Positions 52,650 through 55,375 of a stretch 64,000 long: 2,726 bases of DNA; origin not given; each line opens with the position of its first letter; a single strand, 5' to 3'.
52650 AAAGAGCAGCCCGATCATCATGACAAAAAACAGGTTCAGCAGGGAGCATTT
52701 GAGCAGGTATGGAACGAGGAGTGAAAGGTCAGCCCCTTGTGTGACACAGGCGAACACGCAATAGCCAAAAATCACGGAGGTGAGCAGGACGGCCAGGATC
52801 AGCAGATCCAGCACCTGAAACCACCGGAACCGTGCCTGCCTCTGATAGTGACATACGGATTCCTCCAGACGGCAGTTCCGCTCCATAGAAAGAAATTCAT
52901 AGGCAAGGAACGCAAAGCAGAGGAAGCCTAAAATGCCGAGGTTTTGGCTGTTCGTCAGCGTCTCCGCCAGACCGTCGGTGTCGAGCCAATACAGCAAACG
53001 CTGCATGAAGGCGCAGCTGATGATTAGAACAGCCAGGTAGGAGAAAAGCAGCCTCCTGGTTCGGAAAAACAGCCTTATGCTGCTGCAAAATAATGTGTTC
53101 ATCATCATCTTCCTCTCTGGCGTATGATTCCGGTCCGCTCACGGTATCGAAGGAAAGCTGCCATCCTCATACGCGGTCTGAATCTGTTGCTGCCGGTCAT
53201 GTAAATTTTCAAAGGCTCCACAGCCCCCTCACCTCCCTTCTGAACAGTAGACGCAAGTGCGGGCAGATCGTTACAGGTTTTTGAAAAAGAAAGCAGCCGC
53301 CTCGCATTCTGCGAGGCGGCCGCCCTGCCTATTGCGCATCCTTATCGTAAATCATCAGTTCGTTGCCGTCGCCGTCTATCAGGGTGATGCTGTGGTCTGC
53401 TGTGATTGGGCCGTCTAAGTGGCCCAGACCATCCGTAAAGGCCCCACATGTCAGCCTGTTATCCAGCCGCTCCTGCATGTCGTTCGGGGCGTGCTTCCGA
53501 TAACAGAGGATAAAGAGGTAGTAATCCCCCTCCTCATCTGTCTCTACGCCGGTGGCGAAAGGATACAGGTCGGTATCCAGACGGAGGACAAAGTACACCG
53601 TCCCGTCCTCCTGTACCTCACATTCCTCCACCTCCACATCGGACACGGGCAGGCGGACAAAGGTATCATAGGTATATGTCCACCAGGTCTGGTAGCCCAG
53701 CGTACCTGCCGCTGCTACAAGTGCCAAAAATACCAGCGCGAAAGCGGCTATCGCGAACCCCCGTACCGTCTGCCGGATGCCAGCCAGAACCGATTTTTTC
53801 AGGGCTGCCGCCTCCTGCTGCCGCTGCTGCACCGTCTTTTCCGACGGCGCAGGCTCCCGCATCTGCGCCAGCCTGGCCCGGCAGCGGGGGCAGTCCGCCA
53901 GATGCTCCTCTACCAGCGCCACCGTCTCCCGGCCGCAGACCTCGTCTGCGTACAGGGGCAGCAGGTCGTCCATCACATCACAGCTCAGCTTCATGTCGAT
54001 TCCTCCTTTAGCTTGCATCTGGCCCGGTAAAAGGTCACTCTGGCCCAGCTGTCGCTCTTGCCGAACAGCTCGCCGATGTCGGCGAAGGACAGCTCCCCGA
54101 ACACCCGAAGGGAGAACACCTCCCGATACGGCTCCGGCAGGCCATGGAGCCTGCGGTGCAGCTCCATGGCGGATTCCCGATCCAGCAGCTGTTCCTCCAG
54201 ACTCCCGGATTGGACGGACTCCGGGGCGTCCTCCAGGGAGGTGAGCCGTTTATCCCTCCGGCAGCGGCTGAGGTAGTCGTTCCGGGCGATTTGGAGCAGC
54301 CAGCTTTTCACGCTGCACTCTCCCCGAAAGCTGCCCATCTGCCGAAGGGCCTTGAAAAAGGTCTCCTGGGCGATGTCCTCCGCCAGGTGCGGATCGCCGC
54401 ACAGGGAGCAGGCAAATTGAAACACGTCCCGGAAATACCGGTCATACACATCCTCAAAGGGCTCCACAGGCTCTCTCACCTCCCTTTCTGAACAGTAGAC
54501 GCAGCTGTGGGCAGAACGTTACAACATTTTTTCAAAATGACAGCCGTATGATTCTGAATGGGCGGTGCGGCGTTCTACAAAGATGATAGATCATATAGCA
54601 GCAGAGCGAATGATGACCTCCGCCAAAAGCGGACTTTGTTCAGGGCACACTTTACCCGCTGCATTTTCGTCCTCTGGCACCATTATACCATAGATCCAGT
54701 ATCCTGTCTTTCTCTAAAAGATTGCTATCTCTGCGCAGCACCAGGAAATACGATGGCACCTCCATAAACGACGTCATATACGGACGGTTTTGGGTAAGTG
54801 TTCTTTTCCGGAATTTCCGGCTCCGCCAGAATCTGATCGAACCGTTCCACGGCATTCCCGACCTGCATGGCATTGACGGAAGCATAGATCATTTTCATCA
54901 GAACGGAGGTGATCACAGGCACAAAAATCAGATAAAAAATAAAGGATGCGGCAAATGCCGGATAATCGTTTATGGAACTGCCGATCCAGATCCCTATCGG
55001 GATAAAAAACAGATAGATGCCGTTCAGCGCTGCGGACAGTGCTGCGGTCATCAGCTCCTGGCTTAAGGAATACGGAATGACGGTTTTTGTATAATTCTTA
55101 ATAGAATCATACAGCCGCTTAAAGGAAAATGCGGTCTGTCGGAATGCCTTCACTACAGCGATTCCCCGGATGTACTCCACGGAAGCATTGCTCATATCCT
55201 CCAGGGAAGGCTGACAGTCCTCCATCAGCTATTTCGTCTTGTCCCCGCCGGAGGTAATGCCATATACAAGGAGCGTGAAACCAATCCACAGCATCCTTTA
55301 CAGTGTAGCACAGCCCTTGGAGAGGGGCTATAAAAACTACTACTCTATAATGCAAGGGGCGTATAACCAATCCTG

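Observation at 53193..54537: ECF sigma promoter plus the first codons of the sigma gene are duplicated in front of the adjacent ABC operon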

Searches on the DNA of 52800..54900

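Call 10: search_rna_families(source=window, start=52800, end=54900, threshold=evalue, max_evalue=1)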
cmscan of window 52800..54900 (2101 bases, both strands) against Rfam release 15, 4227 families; matches with E-value up to 1: 2.
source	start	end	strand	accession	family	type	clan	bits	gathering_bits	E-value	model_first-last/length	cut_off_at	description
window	53283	53326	-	RF00489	ctRNA_p42d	Gene; antisense;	-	19.9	50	0.46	1-46/46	no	ctRNA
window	53956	54014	-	RF01120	sR33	Gene; snRNA; snoRNA; CD-box;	-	18.4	37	0.9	1-55/55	no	Small nucleolar RNA sR33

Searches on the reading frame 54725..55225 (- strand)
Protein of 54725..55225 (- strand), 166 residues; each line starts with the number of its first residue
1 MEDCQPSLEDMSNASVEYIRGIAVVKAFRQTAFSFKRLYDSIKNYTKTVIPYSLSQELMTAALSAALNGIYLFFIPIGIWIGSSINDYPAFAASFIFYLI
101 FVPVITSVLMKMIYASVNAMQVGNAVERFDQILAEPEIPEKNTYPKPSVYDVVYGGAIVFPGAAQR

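Call 5: search_protein_families(library=pfam, proteins=[window:54725-55225:-], max_evalue=0.01)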
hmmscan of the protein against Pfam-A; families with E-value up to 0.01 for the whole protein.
window:54725-55225:- (166 aa): 1 family
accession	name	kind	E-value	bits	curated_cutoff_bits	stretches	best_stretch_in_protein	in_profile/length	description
PF00664.28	ABC_membrane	-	0.0019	18.4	28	1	5-81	173-249/274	ABC transporter transmembrane region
